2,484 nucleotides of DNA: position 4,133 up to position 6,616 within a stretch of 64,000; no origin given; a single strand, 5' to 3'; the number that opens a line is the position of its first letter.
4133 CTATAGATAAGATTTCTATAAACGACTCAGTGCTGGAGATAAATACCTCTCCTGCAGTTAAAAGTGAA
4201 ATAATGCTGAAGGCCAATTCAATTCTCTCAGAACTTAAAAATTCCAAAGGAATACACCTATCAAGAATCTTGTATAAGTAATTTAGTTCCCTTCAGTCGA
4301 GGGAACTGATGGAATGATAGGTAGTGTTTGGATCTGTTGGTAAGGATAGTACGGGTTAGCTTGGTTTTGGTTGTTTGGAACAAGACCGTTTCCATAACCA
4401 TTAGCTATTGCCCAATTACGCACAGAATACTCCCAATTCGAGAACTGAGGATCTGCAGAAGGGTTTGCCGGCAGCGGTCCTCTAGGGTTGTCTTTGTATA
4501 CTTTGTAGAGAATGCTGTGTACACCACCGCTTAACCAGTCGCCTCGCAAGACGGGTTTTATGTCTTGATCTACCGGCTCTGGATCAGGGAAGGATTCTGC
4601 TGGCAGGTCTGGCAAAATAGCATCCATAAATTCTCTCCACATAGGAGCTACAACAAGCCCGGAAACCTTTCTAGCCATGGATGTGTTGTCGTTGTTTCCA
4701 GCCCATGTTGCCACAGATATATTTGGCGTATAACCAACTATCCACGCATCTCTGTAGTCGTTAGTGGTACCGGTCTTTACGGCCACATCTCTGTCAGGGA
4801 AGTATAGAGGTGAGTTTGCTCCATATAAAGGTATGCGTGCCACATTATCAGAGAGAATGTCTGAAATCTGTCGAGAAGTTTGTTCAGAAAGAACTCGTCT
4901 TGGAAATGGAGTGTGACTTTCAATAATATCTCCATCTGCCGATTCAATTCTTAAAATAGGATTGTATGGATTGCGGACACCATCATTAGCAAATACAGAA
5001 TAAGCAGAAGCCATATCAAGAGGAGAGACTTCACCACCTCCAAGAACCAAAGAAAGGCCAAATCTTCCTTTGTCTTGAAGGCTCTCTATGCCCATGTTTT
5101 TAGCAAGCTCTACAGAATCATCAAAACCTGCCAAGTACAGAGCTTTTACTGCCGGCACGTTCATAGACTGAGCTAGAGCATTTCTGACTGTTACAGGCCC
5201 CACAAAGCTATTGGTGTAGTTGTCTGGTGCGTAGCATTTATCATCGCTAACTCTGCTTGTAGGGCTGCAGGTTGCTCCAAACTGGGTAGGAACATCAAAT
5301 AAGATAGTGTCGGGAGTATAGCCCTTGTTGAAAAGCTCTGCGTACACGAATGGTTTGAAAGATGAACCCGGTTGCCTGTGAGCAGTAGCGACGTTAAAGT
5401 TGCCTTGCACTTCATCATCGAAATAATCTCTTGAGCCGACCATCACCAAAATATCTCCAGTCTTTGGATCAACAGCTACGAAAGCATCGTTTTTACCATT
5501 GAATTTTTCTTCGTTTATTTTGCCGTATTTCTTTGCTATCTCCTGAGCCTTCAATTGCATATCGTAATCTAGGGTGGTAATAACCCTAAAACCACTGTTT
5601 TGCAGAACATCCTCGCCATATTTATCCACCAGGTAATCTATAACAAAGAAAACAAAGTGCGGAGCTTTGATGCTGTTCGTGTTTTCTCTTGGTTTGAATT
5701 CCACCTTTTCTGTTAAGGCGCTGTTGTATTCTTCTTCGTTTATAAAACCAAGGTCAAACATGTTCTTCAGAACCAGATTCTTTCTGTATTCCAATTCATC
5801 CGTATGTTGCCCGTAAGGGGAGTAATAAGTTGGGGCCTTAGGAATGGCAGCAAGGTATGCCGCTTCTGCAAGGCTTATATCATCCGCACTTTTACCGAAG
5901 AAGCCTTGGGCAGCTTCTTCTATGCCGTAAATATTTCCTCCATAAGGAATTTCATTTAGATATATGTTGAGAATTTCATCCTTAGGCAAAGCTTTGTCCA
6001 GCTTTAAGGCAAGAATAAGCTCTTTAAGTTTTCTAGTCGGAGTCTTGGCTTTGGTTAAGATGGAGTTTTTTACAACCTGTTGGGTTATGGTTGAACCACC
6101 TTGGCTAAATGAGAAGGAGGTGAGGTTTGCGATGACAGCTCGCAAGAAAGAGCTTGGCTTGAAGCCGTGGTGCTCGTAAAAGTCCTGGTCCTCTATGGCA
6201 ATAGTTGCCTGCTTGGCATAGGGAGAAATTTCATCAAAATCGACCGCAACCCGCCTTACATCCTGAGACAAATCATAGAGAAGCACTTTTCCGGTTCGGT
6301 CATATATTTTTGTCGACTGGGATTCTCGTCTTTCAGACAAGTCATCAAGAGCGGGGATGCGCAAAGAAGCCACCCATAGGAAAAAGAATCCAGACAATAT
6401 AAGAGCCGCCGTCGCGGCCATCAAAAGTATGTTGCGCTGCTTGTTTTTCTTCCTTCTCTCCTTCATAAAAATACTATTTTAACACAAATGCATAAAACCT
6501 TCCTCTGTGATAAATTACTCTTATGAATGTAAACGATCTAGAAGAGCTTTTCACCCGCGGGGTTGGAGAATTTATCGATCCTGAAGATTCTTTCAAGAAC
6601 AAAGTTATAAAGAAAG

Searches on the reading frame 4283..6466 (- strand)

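Call 81: search_protein_families(library=pfam, proteins=[window:4283-6466:-], max_evalue=0.00001)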
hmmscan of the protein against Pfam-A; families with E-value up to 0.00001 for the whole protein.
window:4283-6466:- (727 aa): 2 families
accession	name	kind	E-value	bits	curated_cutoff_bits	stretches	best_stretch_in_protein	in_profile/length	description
PF00912.28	Transgly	-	5.4e-61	205.6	27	1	65-236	7-177/178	Transglycosylase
PF00905.27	Transpeptidase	-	1.4e-24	87.3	22.1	1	328-614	2-298/299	Penicillin binding protein transpeptidase domain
